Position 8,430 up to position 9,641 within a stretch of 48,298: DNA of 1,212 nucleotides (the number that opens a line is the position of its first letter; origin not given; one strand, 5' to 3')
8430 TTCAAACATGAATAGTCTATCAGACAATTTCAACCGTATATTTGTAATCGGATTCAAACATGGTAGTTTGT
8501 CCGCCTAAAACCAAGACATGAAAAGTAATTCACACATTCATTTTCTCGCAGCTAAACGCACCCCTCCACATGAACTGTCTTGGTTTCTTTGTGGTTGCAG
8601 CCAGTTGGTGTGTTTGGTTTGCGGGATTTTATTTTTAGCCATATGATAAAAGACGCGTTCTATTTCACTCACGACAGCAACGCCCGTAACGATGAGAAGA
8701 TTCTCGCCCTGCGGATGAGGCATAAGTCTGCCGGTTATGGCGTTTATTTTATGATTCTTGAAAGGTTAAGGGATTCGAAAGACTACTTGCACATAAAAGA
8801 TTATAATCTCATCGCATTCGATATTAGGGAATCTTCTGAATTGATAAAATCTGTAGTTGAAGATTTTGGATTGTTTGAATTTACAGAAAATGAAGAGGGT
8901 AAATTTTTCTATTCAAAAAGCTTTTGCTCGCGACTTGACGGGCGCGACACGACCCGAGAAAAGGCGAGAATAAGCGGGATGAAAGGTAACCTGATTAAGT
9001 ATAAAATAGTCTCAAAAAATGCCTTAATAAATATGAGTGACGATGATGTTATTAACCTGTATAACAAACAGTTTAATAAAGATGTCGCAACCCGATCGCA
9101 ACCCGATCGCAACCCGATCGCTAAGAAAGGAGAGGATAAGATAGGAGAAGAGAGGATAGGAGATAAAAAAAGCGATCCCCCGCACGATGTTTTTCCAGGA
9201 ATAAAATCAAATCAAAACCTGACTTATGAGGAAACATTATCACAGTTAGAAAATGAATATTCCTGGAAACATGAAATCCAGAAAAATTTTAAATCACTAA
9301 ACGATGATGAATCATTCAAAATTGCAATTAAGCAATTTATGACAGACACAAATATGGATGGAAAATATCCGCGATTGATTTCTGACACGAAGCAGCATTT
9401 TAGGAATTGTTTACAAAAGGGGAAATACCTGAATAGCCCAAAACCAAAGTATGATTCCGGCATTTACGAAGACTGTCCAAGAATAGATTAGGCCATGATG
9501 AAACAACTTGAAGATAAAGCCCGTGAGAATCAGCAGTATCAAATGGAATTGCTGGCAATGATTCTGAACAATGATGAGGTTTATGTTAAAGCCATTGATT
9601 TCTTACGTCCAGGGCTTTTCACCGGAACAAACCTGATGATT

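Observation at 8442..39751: A 15-bp palindrome fused at fixed spacing to the Bacteroidota -7 box marks about ten phage transcription units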

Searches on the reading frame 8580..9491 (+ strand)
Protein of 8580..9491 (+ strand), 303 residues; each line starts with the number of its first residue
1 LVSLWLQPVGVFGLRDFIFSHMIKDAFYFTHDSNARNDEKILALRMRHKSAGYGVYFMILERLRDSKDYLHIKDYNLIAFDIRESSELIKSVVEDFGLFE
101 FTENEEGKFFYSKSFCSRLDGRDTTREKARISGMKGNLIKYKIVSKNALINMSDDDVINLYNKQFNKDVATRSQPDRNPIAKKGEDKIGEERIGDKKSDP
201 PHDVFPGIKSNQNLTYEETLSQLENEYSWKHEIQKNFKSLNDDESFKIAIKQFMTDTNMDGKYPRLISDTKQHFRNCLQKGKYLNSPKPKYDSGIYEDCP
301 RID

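Call 42: search_protein_families(library=pfam, proteins=[window:8580-9491:+], max_evalue=0.01)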
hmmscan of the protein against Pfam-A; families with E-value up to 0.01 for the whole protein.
window:8580-9491:+ (303 aa): 2 families
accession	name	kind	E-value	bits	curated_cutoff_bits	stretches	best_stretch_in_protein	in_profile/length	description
PF14297.12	Lin1244_N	-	1.1e-11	45.7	25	1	28-114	1-94/95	Lin1244/Lin1753-like, N-terminal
PF25200.1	DUF7833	-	0.0046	17.4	24.3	0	222-278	3-61/63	Family of unknown function (DUF7833)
